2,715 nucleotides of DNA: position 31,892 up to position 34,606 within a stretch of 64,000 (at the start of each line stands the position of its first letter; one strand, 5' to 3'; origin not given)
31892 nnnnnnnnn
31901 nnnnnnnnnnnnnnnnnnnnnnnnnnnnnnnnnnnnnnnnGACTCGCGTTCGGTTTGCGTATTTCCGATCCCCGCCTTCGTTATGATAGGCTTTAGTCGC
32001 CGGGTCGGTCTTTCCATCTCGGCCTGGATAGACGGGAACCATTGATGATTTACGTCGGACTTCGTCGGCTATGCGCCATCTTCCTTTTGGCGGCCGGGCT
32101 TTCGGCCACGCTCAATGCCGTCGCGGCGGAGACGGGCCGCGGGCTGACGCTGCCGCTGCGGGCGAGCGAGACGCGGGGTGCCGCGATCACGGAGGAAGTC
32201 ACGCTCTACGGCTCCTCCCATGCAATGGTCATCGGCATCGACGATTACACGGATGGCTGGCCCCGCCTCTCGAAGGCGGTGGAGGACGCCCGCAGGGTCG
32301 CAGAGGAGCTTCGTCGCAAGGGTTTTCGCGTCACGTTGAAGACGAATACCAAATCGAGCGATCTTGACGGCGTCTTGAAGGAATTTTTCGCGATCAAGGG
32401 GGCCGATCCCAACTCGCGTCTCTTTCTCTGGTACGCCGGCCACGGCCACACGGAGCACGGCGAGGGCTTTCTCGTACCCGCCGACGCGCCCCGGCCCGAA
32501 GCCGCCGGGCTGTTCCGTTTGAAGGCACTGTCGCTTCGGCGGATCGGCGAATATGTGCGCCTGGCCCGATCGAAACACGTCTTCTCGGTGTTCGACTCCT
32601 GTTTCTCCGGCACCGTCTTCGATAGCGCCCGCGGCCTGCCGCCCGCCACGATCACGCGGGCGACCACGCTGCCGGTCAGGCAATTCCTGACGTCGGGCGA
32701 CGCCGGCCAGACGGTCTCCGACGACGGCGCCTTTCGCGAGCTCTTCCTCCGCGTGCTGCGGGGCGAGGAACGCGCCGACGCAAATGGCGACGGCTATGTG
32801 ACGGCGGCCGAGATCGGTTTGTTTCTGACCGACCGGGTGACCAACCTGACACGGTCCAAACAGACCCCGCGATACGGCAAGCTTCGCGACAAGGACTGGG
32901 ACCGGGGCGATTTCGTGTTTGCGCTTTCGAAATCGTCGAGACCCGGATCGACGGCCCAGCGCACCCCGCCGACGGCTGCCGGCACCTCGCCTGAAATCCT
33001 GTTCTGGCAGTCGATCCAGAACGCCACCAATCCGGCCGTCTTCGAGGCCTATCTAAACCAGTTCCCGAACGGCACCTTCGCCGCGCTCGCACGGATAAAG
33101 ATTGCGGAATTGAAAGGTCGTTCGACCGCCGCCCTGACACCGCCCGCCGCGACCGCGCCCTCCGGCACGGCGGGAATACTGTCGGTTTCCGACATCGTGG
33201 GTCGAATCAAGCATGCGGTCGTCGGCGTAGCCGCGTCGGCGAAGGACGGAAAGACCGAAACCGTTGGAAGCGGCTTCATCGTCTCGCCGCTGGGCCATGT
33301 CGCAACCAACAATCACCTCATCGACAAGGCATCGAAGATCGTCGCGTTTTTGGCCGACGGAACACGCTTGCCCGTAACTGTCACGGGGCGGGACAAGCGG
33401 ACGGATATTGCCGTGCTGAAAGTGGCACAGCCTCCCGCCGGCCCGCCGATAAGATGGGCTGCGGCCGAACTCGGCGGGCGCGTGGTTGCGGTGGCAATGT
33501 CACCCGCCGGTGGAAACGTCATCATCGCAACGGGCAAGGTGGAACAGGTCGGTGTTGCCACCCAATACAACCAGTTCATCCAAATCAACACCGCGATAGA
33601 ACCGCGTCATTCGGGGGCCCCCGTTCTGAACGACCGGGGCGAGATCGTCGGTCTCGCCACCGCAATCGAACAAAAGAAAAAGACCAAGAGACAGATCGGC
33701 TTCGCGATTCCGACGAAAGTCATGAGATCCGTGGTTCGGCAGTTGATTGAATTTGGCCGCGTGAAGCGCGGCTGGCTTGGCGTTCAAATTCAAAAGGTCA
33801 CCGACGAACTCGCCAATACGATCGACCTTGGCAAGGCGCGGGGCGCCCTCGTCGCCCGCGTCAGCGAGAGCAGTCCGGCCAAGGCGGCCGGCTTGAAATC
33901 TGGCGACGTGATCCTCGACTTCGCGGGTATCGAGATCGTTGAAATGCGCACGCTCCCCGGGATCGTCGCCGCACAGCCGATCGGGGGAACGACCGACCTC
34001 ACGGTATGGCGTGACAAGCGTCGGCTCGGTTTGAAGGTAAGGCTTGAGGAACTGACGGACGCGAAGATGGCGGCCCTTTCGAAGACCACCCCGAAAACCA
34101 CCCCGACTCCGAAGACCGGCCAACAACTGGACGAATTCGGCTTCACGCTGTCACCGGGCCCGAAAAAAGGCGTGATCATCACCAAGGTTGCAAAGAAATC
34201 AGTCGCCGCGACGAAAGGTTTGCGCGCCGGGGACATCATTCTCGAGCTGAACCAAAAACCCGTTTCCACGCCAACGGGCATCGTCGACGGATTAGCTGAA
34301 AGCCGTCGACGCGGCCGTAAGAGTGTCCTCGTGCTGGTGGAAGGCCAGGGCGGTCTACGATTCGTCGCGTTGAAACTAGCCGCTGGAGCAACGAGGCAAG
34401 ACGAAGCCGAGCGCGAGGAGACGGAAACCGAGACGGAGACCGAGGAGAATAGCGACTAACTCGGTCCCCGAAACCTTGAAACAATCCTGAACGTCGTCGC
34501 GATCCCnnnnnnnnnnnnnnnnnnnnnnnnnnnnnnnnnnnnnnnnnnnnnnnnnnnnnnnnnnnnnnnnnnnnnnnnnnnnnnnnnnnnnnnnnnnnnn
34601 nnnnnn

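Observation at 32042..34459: One exported polypeptide combines a caspase-like cysteine protease with a complete HtrA/DegP serine protease and two PDZ domains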

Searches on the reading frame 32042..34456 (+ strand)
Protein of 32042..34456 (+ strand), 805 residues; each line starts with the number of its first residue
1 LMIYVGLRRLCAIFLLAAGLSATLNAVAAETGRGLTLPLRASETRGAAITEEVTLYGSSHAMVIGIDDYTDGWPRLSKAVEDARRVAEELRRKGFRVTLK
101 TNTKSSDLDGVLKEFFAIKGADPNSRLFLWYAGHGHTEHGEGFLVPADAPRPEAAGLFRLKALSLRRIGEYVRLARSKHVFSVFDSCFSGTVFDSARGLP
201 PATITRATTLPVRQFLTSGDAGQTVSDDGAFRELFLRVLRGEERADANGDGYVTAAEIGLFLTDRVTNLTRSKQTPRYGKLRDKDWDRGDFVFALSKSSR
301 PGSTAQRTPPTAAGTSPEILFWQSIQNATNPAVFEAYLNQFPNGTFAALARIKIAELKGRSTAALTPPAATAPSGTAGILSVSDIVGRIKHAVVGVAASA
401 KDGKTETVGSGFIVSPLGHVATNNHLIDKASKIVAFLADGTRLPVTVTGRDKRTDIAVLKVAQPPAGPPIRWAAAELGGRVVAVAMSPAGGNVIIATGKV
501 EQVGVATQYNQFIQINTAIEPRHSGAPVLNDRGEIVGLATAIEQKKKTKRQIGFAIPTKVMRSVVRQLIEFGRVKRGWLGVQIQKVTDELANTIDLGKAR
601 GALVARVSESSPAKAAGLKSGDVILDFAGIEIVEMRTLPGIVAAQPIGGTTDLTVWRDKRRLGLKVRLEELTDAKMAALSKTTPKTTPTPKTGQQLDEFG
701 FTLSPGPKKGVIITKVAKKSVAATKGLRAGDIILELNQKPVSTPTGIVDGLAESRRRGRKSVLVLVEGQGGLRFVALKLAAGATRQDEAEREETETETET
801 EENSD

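Call 3: search_protein_families(library=pfam, proteins=[window:32042-34456:+], max_evalue=1)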
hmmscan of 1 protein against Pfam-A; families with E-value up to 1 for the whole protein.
window:32042-34456:+ (805 aa): 11 families
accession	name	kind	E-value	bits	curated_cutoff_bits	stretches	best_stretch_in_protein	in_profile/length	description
PF13365.12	Trypsin_2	-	1.3e-23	84.8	27.6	1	409-538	1-144/144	Trypsin-like peptidase domain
PF00595.29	PDZ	-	1.8e-19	70.3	23.2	2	696-743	9-59/81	PDZ domain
PF13180.12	PDZ_2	-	2.6e-19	69.7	27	2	578-668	2-80/80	PDZ domain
PF17820.7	PDZ_6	-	1e-14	54.4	27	2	712-756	1-44/54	PDZ domain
PF00656.27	Peptidase_C14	-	6.7e-14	52.6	21.4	1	60-271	3-146/233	Caspase domain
PF00089.32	Trypsin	-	9e-06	26.1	20.6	1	406-561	24-216/220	Trypsin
PF02907.21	Peptidase_S29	-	0.069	13.3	25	1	524-561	110-146/149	Hepatitis C virus NS3 protease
PF14685.13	PDZ_Tricorn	-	0.086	13.3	25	0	718-754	29-67/88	Tricorn protease PDZ domain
PF13202.12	EF-hand_5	-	0.1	12.6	25.9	1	244-260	7-23/25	EF hand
PF13405.12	EF-hand_6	-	0.13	12.5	25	1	245-263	9-27/30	EF-hand domain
PF00036.39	EF-hand_1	-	0.21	11.6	25.4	1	244-263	8-27/29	EF hand domain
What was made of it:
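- On Peptidase family C14 (caspase / paracaspase / metacaspase / orthocaspase): PF00656 at 52.6 bits against a gathering score of 21.4, aa 60-271 (call 3)
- On Paracaspase sensu stricto (MALT1-type): No such Pfam hits (call 3).
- On HtrA / S1C (DegP/DegQ 'Do' family): PF13365 at 84.8 bits against 27.6, and two PDZ domains (call 3).
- Checked: Pfam, each above its gathering score (call 3):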

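Call 4: search_protein_families(library=ncbifam, proteins=[window:32042-34456:+], max_evalue=1)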
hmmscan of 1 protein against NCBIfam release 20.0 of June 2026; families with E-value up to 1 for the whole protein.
window:32042-34456:+ (805 aa): 23 families
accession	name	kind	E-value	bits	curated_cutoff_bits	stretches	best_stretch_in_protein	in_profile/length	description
TIGR02037.1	degP_htrA_DO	subfamily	1.8e-78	264.4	416.2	1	399-769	52-426/434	Do family serine endopeptidase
NF041521.1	HhoA_HhoB_HtrA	equivalog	1.2e-55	189.1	450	2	402-671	52-334/335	HhoA/HhoB/HtrA family serine endopeptidase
NF008189.1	PRK10942.1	equivalog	1.1e-53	182.4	720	1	401-742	107-445/477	serine endoprotease DegP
NF007526.1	PRK10139.1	equivalog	4.3e-48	164.1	756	1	403-743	87-425/456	serine endoprotease DegQ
TIGR02038.1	protease_degS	equivalog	4.2e-47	161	422.95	2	398-671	69-349/351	outer membrane-stress sensor serine endopeptidase DegS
NF008147.1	PRK10898.1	equivalog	1.1e-44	153.1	408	2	384-671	49-350/352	outer membrane-stress sensor serine endopeptidase DegS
NF047968.1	SerProtHtrA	equivalog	1.8e-41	142.7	470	2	398-667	78-356/357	serine protease HtrA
NF040960.1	MamE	equivalog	1.1e-27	96.9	800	3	574-770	441-655/659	magnetosome formation protease MamE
NF050055.1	SerProtHtrAMycob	equivalog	9.5e-27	94.1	800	1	384-667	206-497/502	serine protease HtrA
NF053637.1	SerProtHtrAspr2045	equivalog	3e-20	72.5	650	2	511-672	223-390/394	serine protease HtrA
NF033740.0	MarP_fam_protase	equivalog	1.4e-16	60.5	250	1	370-568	177-377/390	MarP family serine protease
NF040961.1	MamO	equivalog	1.4e-14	53.4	800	1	388-575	81-271/648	magnetosome protein MamO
NF041199.1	trx7_PDZ_seleno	equivalog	6.4e-13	48.4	300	2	699-794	195-287/390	Trx7/PDZ domain-containing (seleno)protein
NF047832.1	caspase_w_EACC1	subfamily_domain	9.6e-13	48.1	140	1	59-266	1-208/211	caspase, EACC1-associated type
NF040965.1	MamP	equivalog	3e-07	30.3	300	2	559-660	96-194/290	magnetosome magnetite formation protein MamP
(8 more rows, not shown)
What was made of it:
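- On HtrA / S1C (DegP/DegQ 'Do' family): All DegP, DegQ and DegS equivalog models are also far below their cut-offs (call 4).
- Checked: NCBIfam Do-family model TIGR02037 aligns over aa 399-769 at E 1.8e-78, but at 264 bits it is below its 416-bit cut-off (call 4).
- The HtrA half aligns end to end with the Do-family model at E 1.8e-78 (call 4).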

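Call 5: find_homologous_proteins(query=window:32042-34456:+, max_evalue=1e-10)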
Query window:32042-34456:+ (805 aa): 1293 proteins with E <= 1e-10 among 8000 candidates; the best 120 are listed.
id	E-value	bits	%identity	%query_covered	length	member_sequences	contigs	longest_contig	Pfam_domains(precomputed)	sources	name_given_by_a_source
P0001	0.0e+0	1753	100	100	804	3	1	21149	PF13365.13,PF17820.8,PF00656.28,PF00595.30,PF13180.13,PF00089.33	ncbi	-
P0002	4.8e-183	628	67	45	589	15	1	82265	PF17820.8,PF00656.28,PF00595.30,PF13180.13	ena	-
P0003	8.4e-181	621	65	46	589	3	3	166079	PF17820.8,PF00656.28,PF00595.30,PF13180.13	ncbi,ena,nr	ncbi:MAG: PDZ domain-containing protein [Alphaproteobacteria bacterium]|nr:PDZ domain-containing pro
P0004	1.3e-179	617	76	45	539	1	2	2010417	PF00656.28,PF08238.19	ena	-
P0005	5.5e-173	595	65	44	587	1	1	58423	PF17820.8,PF00656.28,PF00595.30,PF13180.13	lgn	-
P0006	2.1e-157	544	67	45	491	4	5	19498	PF00656.28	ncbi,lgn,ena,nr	ncbi:MAG: caspase family protein [Alphaproteobacteria bacterium]|nr:caspase family protein [Alphapro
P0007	4.5e-156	539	67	46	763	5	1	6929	PF00656.28,PF03781.23,PF08239.18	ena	-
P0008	4.4e-155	536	68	43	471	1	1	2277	PF00656.28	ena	-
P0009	5.6e-155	535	60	41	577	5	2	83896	PF17820.8,PF00656.28,PF00595.30,PF13180.13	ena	-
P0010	3.0e-152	526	69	42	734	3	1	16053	PF00656.28,PF03781.23,PF08239.18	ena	-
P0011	1.0e-151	525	65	45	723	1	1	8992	PF00656.28,PF03781.23,PF08239.18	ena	-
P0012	2.4e-151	523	69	42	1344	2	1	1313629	PF00656.28,PF23276.3,PF08239.18,PF24603.2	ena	-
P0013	9.4e-150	518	68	42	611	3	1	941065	PF00656.28,PF03781.23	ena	-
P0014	1.4e-147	511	66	43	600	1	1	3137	PF25973.1,PF00656.28,PF00364.29,PF25917.1,PF08239.18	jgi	-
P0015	2.0e-147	511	65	44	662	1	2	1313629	PF00656.28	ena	-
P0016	3.4e-146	506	65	41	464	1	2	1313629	PF00656.28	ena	-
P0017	3.7e-146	506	67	44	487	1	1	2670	PF00656.28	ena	-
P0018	1.4e-145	504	66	41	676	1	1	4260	PF00656.28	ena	-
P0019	1.1e-144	501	65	41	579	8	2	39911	PF00656.28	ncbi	-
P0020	1.7e-144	501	65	41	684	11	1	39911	PF00656.28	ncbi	-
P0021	1.1e-143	498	62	44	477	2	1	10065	PF00656.28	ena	-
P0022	1.3e-143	498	64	44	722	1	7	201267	PF00656.28,PF06347.20,PF08239.18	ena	-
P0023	2.3e-143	497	66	40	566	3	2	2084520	PF00656.28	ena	-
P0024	3.4e-143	497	67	41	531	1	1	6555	PF00656.28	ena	-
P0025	4.4e-143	496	67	43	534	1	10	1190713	PF00656.28,PF08239.18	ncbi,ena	-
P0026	7.8e-143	495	63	44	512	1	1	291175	PF00656.28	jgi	-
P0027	1.7e-142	494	65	43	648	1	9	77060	PF00656.28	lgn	-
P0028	3.5e-142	493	65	43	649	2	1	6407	PF00656.28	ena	-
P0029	3.8e-142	493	65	41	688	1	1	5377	PF00656.28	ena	-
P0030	4.8e-142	493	65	45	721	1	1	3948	PF00656.28,PF03781.23,PF01471.24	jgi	-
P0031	5.1e-142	493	66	43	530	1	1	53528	PF00656.28,PF06347.20,PF08239.18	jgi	jgi:hypothetical protein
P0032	1.7e-141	491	58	46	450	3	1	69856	PF05036.19,PF00656.28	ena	-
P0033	1.0e-140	488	62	45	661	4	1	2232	PF00656.28,PF03781.23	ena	-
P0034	1.4e-140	488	63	43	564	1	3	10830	PF00691.26,PF00656.28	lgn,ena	-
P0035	1.4e-140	488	65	44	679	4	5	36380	PF00656.28,PF08239.18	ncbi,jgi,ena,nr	ncbi:MAG: caspase family protein [Alphaproteobacteria bacterium]|jgi:hypothetical protein|nr:caspase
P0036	2.1e-140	487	67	40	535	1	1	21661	PF00656.28,PF08239.18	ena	-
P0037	5.7e-140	486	61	45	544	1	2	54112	PF00656.28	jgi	-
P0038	7.3e-140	486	64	43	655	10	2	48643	PF00656.28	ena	-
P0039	1.1e-139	485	58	43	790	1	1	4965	PF00656.28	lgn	-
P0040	1.2e-138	482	65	41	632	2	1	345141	PF00656.28,PF03781.23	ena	-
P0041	1.6e-138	481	63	44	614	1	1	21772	PF00656.28,PF03781.23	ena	-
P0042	1.9e-138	481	59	45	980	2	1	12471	PF00656.28,PF07603.18,PF03781.23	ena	-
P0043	2.1e-138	481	61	43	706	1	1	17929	PF00656.28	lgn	-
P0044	2.6e-138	480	66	41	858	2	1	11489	PF25994.1,PF00656.28,PF03781.23,PF01471.24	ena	-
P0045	6.7e-138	479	61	43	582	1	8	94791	PF00656.28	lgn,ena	-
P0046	2.7e-137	477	64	44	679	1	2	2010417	PF00656.28,PF08239.18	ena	-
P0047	3.2e-137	477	66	43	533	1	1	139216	PF00656.28,PF06347.20,PF08239.18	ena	-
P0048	3.5e-137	477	61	43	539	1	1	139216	PF00656.28,PF08239.18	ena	-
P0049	5.4e-137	476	55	49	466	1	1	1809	PF00656.28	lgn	-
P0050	9.1e-137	475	62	43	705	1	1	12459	PF00497.26,PF00656.28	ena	-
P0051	1.2e-136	475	61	45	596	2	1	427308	PF00656.28,PF25919.1,PF25917.1,PF08239.18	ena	-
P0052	1.6e-136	475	62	47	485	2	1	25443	PF00656.28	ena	-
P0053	2.5e-136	474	63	42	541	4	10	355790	PF00656.28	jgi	-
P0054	2.6e-136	474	60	44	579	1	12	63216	PF00656.28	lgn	-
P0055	3.9e-136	473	64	42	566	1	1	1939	PF00656.28,PF01471.24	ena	-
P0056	8.0e-136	472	63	43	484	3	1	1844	PF00656.28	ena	-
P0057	1.2e-135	472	63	41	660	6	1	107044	PF00656.28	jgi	jgi:hypothetical protein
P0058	2.3e-135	471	62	45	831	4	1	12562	PF13229.13,PF00656.28,PF22842.4,PF01471.24,PF05048.20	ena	-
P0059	4.4e-135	470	60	46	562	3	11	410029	PF00656.28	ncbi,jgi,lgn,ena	-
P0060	5.3e-135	469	63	42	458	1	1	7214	PF00656.28,PF03748.20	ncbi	-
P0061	5.9e-135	469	64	40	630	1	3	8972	PF25973.1,PF00656.28,PF25919.1,PF08239.18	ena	-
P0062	1.2e-134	468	62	41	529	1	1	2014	PF00656.28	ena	-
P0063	2.5e-134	467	61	43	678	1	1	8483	PF00656.28,PF08238.19,PF08239.18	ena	-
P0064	2.8e-134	467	62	43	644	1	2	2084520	PF00656.28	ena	-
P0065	3.6e-134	467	63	40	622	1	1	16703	PF00656.28,PF03781.23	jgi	jgi:formylglycine-generating enzyme required for sulfatase activity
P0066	6.4e-134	466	60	45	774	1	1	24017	PF00656.28,PF03781.23,PF01471.24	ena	-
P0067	1.8e-132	461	62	43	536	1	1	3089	PF00656.28,PF08239.18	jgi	jgi:hypothetical protein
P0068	3.7e-132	460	60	44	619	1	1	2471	PF00656.28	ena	-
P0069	1.2e-131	458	56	45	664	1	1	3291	PF00656.28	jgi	-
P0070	1.2e-131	458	58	44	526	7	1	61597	PF00656.28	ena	-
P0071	1.9e-131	458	61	41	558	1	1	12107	PF00656.28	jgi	-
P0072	2.6e-131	457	60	43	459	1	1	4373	PF00656.28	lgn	-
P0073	2.8e-131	457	61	42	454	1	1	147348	PF00656.28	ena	-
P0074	3.1e-131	457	59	42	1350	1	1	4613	PF00656.28,PF03781.23,PF08238.19,PF08239.18,PF07719.24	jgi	jgi:formylglycine-generating enzyme required for sulfatase activity/TPR repeat protein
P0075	6.2e-131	456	66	40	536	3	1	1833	PF00656.28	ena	-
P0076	1.0e-130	455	59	43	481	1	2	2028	PF00656.28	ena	-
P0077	1.4e-130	455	58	43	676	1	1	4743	PF11306.16,PF00656.28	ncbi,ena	-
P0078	1.5e-130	455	59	45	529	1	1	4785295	PF00656.28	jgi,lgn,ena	-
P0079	3.6e-130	453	60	43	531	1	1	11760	PF00656.28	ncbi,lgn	-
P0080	3.6e-130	453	58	44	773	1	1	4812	PF00656.28,PF03781.23,PF08239.18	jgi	jgi:formylglycine-generating enzyme required for sulfatase activity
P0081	4.0e-130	453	61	44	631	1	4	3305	PF00656.28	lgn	-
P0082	7.0e-130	453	57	44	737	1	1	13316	PF00656.28,PF08238.19,PF13181.13,PF08239.18,PF07719.24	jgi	jgi:TPR repeat protein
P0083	1.2e-129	452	61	43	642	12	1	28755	PF00656.28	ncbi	-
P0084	7.8e-129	449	59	40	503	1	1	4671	PF00656.28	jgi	-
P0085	1.1e-128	449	53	51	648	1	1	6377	PF00656.28,PF03781.23,PF08239.18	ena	-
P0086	1.2e-128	448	58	41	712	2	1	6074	PF00656.28,PF08239.18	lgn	-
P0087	1.5e-128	448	58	44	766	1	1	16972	PF00656.28,PF03781.23,PF08239.18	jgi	jgi:formylglycine-generating enzyme required for sulfatase activity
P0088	1.8e-128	448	60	44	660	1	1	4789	PF00656.28,PF01471.24,PF11150.14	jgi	jgi:hypothetical protein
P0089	2.3e-128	448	57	46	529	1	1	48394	PF00656.28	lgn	-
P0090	3.2e-128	447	61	43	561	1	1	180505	PF00656.28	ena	-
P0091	3.5e-128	447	60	42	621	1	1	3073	PF00656.28,PF03781.23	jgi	jgi:formylglycine-generating enzyme required for sulfatase activity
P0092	3.7e-128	447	61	42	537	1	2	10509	PF00656.28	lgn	-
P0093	5.3e-128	446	63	42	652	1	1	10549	PF25973.1,PF00656.28,PF00364.29,PF25919.1,PF06347.20,PF25917.1,PF25997.1,PF25885.1,PF08239.18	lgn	-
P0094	6.7e-128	446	57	45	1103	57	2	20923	PF07081.19,PF00656.28,PF10435.16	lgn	-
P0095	7.9e-128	446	61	41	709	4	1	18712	PF00497.26,PF00656.28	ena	-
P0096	8.3e-128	446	59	44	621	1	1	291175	PF00656.28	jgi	-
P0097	9.2e-128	446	58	46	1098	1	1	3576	PF07081.19,PF00656.28,PF07622.20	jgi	jgi:uncharacterized caspase-like protein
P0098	1.1e-127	445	58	40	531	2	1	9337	PF00656.28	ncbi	-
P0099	1.2e-127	445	56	46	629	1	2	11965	PF00656.28,PF08238.19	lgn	-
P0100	1.2e-127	445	57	42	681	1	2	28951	PF00656.28,PF08239.18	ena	-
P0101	1.4e-127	445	59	40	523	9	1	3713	PF00656.28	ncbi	-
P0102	2.8e-127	444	60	44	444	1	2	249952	PF00656.28,PF03781.23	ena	-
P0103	4.1e-127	443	58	44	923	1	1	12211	PF00656.28,PF08238.19,PF08239.18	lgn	-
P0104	4.8e-127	443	58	44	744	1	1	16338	PF00656.28,PF03781.23,PF08239.18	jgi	-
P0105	9.3e-127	442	57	45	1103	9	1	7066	PF07081.19,PF00656.28,PF18005.7,PF10435.16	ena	-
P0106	1.1e-126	442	58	43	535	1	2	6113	PF00656.28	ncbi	-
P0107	1.3e-126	442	60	43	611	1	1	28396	PF00656.28,PF13432.13,PF13428.13,PF13174.13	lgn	-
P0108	1.7e-126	441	58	43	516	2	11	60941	PF00656.28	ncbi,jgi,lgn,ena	-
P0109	1.7e-126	441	61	42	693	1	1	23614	PF00656.28,PF03781.23,PF08239.18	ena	-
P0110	1.8e-126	441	62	40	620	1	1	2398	PF00656.28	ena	-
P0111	2.3e-126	441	62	42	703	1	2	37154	PF13416.12,PF00656.28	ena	-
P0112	3.3e-126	440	59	45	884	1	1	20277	PF00656.28,PF03781.23,PF08239.18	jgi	jgi:formylglycine-generating enzyme required for sulfatase activity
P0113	5.2e-126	440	60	42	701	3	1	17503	PF00656.28,PF03781.23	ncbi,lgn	-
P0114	8.7e-126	439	59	44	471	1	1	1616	PF00656.28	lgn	-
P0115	1.5e-125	438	54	46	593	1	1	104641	PF13145.13,PF00639.28,PF00656.28,PF00254.35,PF13616.13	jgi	jgi:hypothetical protein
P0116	2.2e-125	438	58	45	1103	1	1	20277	PF05036.19,PF00656.28,PF03781.23,PF08239.18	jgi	jgi:formylglycine-generating enzyme required for sulfatase activity/uncharacterized protein YgiM (DU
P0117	2.8e-125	437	59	40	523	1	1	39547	PF00656.28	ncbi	-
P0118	2.8e-125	437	56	47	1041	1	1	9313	PF00656.28,PF03781.23,PF08239.18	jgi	jgi:formylglycine-generating enzyme required for sulfatase activity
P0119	3.1e-125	437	58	45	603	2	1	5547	PF00656.28,PF03781.23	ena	-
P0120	3.8e-125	437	57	45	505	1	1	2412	PF00656.28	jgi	-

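Call 8: find_encoding_contigs(protein=P0001, flank=10000, max_places=6)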
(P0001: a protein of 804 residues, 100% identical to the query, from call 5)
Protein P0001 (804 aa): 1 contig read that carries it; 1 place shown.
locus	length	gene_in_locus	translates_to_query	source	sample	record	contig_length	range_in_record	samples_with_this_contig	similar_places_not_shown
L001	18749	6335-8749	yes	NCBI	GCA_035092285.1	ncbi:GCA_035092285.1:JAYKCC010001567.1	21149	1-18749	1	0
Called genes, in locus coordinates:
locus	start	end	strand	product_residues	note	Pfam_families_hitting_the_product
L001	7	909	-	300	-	PF00892:EamA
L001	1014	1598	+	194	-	PF02627:CMD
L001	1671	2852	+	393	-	PF00296:Bac_luciferase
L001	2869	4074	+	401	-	PF00067:p450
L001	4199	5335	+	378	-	-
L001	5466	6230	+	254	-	PF00378:ECH_1, PF16113:ECH_2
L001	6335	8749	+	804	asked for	PF00656:Peptidase_C14, PF00089:Trypsin (weak), PF13365:Trypsin_2, PF00595:PDZ, PF13180:PDZ_2, PF00595:PDZ, PF13180:PDZ_2 (weak), PF17820:PDZ_6 (weak)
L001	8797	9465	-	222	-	PF00881:Nitroreductase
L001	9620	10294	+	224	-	PF00857:Isochorismatase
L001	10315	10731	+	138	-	PF07883:Cupin_2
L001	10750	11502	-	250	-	PF00561:Abhydrolase_1, PF12146:Hydrolase_4, PF12697:Abhydrolase_6, PF03096:Ndr (faint)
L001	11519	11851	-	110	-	PF07883:Cupin_2 (weak)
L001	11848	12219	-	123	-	-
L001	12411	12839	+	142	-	-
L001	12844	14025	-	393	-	PF02771:Acyl-CoA_dh_N, PF02770:Acyl-CoA_dh_M, PF00441:Acyl-CoA_dh_1, PF08028:Acyl-CoA_dh_2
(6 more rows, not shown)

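Call 17: search_protein_representatives(protein=window:32042-34456:+)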
Query: 805 residues. Proteins with E-value up to 0.001 (for the whole library): 105612; up to 1e-10: 39355; up to 1e-30: 6401. The best 150 are listed.
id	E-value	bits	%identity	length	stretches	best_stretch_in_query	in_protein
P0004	4.2e-180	616.9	76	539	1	5-374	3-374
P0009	1.8e-155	535.4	57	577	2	76-374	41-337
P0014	4.3e-148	511.0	66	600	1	16-377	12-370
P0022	4.1e-144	497.9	63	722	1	9-382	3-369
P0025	1.4e-143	496.1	68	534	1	14-358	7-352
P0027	5.4e-143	494.2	66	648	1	11-355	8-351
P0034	4.4e-141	487.9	65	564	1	16-359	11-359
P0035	4.5e-141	487.8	65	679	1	14-379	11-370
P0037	1.8e-140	485.8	62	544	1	15-364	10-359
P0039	3.6e-140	484.8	51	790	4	8-372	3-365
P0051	3.8e-137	474.8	63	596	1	10-367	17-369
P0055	1.2e-136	473.2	60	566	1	11-399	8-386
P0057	3.8e-136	471.5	63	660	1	13-360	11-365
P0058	7.4e-136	470.6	62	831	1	12-374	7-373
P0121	3.2e-133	461.9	68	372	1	25-349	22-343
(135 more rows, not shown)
